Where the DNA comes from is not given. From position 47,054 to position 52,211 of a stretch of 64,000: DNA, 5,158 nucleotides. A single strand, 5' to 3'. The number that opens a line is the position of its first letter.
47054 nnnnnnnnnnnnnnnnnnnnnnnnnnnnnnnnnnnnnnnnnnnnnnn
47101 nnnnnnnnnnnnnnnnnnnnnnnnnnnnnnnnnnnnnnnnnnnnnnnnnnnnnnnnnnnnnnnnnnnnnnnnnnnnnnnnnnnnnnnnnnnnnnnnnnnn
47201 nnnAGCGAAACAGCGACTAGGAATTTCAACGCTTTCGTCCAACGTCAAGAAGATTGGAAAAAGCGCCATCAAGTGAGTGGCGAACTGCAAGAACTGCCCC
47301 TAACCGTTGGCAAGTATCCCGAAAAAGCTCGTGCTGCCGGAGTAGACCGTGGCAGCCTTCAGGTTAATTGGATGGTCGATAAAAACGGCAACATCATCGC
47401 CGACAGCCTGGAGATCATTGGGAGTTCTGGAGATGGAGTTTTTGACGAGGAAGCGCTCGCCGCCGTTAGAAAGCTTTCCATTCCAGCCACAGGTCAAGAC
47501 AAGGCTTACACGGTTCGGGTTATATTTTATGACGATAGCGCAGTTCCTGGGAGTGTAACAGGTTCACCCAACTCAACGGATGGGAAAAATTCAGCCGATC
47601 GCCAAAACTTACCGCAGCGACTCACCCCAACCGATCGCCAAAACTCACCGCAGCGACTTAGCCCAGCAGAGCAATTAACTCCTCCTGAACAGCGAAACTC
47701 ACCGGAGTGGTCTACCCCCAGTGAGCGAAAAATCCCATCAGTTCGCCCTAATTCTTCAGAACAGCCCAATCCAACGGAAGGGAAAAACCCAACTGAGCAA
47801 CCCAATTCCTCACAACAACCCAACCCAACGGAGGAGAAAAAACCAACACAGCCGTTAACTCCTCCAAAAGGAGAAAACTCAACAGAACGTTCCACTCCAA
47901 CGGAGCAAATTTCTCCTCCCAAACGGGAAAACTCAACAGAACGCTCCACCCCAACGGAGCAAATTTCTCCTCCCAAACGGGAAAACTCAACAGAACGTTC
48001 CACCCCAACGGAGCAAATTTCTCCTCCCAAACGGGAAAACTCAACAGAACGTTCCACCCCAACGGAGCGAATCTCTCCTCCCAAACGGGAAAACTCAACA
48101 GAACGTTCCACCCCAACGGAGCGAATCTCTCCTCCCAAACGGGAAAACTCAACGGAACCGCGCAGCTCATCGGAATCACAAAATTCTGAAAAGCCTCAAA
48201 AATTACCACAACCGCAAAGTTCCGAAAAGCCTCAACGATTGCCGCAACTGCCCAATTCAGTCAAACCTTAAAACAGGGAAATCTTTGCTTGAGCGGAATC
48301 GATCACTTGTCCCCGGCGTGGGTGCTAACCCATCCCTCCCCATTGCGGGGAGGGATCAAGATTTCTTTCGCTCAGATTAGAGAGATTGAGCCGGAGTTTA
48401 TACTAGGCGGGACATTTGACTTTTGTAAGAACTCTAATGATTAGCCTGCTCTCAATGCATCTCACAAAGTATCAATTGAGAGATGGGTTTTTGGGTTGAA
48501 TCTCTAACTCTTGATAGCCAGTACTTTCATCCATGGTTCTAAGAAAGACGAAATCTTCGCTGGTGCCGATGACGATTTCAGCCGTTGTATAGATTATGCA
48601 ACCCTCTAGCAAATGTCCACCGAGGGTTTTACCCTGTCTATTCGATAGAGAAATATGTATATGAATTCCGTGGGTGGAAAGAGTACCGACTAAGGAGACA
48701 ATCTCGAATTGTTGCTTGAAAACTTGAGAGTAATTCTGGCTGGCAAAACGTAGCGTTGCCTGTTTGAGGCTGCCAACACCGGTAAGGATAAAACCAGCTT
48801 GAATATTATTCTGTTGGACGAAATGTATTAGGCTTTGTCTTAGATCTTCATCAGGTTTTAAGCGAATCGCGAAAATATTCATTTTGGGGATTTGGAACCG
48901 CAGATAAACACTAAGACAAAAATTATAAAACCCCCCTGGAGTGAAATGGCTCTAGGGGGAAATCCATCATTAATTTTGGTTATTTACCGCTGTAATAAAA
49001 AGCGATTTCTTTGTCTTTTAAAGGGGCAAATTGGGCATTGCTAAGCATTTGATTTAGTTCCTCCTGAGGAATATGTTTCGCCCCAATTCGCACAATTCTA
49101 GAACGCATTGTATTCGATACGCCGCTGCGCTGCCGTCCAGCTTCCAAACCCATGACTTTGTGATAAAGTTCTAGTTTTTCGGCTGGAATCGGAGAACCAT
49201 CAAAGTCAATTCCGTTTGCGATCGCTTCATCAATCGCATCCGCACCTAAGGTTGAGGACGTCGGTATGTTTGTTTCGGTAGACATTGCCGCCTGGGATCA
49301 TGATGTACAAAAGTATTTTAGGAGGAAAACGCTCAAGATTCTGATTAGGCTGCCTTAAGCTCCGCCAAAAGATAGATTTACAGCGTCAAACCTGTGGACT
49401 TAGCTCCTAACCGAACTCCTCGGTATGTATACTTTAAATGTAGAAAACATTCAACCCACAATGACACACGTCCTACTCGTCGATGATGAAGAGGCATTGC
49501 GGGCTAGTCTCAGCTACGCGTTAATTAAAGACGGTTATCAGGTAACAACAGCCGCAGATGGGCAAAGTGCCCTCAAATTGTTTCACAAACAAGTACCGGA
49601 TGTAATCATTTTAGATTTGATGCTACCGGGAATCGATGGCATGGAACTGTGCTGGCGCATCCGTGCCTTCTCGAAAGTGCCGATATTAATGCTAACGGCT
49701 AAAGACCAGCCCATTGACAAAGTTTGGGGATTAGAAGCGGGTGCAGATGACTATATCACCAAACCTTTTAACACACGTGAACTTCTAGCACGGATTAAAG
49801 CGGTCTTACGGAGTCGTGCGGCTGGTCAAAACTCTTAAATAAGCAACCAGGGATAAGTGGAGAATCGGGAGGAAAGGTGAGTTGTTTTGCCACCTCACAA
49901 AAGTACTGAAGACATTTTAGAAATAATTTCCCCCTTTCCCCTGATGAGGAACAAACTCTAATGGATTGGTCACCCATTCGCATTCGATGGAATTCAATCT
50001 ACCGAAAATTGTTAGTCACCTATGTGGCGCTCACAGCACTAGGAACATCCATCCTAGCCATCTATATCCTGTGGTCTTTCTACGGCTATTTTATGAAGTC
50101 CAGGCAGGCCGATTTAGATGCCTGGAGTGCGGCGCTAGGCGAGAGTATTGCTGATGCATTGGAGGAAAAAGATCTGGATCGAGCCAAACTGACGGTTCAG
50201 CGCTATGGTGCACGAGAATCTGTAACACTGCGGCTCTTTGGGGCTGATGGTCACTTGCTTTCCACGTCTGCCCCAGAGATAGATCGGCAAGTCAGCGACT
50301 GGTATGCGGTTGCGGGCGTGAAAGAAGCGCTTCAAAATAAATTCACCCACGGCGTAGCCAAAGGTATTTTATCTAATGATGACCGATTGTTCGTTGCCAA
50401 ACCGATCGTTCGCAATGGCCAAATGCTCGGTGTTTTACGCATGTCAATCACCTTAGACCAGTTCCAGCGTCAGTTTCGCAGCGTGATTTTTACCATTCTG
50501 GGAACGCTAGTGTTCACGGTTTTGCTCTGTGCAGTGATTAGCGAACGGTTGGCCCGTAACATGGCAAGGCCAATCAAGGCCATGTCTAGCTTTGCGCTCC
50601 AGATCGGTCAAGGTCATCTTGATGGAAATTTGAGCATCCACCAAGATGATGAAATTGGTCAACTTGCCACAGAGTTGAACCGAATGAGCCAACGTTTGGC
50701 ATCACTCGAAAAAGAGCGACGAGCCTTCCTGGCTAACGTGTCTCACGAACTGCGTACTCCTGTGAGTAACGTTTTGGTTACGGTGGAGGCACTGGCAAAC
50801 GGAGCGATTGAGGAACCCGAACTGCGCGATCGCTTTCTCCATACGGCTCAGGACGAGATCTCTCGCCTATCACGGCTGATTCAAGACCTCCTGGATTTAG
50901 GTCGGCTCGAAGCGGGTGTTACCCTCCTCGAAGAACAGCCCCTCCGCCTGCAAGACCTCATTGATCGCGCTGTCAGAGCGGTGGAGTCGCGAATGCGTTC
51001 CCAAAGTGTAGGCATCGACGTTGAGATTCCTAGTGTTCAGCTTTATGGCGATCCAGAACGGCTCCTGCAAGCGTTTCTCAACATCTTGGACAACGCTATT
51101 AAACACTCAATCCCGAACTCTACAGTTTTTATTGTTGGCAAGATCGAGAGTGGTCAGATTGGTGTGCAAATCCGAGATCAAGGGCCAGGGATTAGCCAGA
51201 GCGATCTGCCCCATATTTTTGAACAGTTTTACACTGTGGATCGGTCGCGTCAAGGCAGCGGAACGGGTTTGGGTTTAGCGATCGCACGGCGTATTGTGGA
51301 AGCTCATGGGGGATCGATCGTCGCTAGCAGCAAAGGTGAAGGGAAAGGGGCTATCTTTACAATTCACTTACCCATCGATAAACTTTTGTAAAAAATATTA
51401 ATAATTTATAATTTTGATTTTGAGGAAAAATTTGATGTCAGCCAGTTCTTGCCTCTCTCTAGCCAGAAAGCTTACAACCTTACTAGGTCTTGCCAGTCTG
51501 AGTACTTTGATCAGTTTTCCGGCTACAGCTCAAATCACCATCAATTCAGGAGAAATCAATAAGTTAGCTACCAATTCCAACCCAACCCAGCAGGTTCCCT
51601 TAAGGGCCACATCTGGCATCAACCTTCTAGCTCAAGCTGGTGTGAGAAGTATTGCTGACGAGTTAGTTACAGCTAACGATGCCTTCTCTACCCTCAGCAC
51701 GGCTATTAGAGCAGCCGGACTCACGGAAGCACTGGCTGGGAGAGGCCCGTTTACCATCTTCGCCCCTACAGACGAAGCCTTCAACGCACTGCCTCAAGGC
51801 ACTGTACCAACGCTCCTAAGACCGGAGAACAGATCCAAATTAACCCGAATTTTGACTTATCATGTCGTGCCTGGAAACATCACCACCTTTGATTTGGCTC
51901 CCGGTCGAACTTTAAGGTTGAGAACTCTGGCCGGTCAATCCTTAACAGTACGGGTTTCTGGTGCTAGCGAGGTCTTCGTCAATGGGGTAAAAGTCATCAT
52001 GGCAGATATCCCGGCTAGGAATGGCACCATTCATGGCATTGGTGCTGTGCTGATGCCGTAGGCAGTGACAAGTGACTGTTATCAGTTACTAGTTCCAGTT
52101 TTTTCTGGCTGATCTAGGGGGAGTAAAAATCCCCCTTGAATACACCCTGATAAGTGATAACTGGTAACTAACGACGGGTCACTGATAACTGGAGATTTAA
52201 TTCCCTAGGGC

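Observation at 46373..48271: TonB-like protein with a ~250-aa S/T/P/E-rich tail beyond the TonB_C domain, including five near-identical 54-bp tandem repeats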

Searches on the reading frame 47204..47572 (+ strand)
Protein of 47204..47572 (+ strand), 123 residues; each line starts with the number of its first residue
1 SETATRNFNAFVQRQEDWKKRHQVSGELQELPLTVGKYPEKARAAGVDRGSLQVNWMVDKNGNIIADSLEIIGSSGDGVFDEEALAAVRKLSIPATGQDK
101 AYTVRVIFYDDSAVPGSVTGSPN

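Call 29: search_protein_representatives(protein=window:47225-47572:+)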
Query: 116 residues. Proteins with E-value up to 0.001 (for the whole library): 154; up to 1e-10: 16; up to 1e-30: 2. The best 150 are listed.
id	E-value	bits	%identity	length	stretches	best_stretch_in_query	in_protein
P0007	1.6e-41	157.0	67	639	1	1-114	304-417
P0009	1.1e-34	134.9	62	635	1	5-115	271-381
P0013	3.3e-27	110.9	55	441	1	3-115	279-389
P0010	1.0e-25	106.1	56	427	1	7-114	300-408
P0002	1.2e-17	80.1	48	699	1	3-116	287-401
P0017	4.7e-15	71.7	44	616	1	8-112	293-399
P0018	3.5e-14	68.9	43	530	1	8-113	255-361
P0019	1.4e-13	67.0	40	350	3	21-101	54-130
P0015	6.1e-13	64.9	43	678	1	3-105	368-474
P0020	1.0e-12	64.2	33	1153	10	71-110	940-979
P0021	2.7e-12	62.9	37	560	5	31-92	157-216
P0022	3.9e-12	62.3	33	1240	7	40-77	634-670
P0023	1.6e-11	60.4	42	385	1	3-105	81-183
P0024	2.9e-11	59.5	38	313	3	31-94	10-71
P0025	6.3e-11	58.4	33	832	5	41-111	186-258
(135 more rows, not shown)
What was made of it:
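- On TonB energy transducer: In most non-family hits the match ends 10-30 aa from the C-terminus (call 29).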

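Call 41: search_solved_structures(query=window:47204-47572:+, max_evalue=1, show_alignments=2)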
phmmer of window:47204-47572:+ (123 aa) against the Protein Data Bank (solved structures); distinct sequences matched with E-value up to 1: 9.
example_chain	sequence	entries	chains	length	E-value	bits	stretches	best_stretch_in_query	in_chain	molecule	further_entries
3jqh_A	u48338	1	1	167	0.04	17.1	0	13-47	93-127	C-type lectin domain family 4 member M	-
7zc8_B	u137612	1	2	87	0.11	15.7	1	37-89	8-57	Protein TonB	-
2m2k_A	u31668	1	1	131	0.11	15.6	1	11-102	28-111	HasB protein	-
3j6n_K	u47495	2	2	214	0.4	13.8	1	40-82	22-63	Coxsackie and adenovirus receptor | Coxsackievirus and adenovirus receptor homolog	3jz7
3j6o_S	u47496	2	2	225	0.44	13.7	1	39-82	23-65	Coxsackie and adenovirus receptor | Coxsackievirus and adenovirus receptor homolog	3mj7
6s3w_A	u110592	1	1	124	0.46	13.6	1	23-95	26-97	Cell envelope integrity/translocation protein TolA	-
9hi3_A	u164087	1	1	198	0.47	13.6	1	37-88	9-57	Protein TonB,Ferredoxin-1, chloroplastic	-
1lr0_A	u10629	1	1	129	0.51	13.5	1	23-95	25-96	TolA protein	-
8ub3_A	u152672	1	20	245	0.58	13.3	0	26-77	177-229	DpHF7 filament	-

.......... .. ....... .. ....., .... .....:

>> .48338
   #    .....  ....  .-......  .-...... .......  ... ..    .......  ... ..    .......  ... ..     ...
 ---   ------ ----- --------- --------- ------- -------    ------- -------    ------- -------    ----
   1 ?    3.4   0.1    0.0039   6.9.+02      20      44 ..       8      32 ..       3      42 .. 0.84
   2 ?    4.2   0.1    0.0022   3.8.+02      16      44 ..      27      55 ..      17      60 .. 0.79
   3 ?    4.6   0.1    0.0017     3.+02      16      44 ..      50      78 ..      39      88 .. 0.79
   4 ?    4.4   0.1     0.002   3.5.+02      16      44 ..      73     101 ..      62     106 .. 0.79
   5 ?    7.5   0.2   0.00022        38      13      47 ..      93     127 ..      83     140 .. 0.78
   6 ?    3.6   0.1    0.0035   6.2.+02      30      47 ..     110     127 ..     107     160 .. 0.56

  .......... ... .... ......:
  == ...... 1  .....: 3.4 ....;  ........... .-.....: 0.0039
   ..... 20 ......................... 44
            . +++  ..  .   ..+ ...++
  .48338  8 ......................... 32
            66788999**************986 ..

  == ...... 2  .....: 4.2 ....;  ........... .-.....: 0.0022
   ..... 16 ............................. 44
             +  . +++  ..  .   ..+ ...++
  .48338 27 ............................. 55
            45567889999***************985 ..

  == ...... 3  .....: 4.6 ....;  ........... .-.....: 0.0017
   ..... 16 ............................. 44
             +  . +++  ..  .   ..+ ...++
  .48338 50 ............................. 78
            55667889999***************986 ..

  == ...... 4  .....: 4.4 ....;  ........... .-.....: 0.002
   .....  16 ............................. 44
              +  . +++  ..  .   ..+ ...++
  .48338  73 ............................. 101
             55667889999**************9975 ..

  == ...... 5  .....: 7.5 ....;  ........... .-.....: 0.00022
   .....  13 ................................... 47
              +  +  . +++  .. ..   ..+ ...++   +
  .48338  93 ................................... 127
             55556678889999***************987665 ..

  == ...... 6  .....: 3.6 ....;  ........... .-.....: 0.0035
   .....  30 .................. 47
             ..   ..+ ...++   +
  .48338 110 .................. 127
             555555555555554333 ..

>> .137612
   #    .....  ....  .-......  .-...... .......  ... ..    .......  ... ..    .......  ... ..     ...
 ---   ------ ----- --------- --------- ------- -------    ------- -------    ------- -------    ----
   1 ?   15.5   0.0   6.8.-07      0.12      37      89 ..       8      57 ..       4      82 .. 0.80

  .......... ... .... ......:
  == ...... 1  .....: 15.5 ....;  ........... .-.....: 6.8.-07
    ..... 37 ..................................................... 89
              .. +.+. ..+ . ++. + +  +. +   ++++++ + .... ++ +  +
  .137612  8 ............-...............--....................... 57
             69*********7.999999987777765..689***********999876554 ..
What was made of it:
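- Tried and rejected: PDB sequence search with the domain: only marginal hits (E>=0.04), so fold comparison was needed (call 41).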

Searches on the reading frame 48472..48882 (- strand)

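Call 3: search_protein_families(library=pfam, proteins=[window:48472-48882:-], max_evalue=0.1)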
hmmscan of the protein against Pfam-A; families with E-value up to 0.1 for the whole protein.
window:48472-48882:- (136 aa): 1 family
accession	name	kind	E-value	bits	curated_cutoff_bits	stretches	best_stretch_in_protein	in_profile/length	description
PF03479.20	PCC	-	1.2e-34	119.5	25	1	3-108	2-115/117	Plants and Prokaryotes Conserved (PCC) domain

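Call 80: search_protein_families(library=ncbifam, proteins=[window:48472-48882:-], max_evalue=0.00001)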
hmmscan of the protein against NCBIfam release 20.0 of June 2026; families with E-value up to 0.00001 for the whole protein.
window:48472-48882:- (136 aa): 0 families

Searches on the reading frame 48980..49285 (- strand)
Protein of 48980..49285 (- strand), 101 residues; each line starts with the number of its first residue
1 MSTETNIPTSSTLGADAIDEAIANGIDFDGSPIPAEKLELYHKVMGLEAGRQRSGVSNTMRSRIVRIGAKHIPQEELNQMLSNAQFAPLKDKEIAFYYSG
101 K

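Call 3: search_protein_families(library=pfam, proteins=[window:48980-49285:-], max_evalue=0.1)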
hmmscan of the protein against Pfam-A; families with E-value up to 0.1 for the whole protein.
window:48980-49285:- (101 aa): 1 family
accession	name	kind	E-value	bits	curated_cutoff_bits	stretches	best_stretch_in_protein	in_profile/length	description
PF13319.11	DUF4090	-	2.7e-46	156.1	22.7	1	14-97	1-84/84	Protein of unknown function (DUF4090)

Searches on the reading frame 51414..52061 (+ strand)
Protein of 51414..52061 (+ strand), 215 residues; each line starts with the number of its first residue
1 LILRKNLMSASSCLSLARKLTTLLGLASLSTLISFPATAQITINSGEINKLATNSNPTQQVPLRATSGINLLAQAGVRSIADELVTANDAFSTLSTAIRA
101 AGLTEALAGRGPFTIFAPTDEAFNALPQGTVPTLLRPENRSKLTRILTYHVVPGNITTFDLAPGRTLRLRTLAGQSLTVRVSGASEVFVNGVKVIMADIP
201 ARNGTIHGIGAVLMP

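Call 53: search_protein_families(library=pfam, proteins=[window:51414-52061:+], max_evalue=0.00001)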
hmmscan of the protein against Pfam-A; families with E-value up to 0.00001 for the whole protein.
window:51414-52061:+ (215 aa): 1 family
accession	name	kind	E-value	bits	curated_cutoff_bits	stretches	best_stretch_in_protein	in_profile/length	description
PF02469.27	Fasciclin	-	1.8e-34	119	22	1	90-215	2-123/123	Fasciclin domain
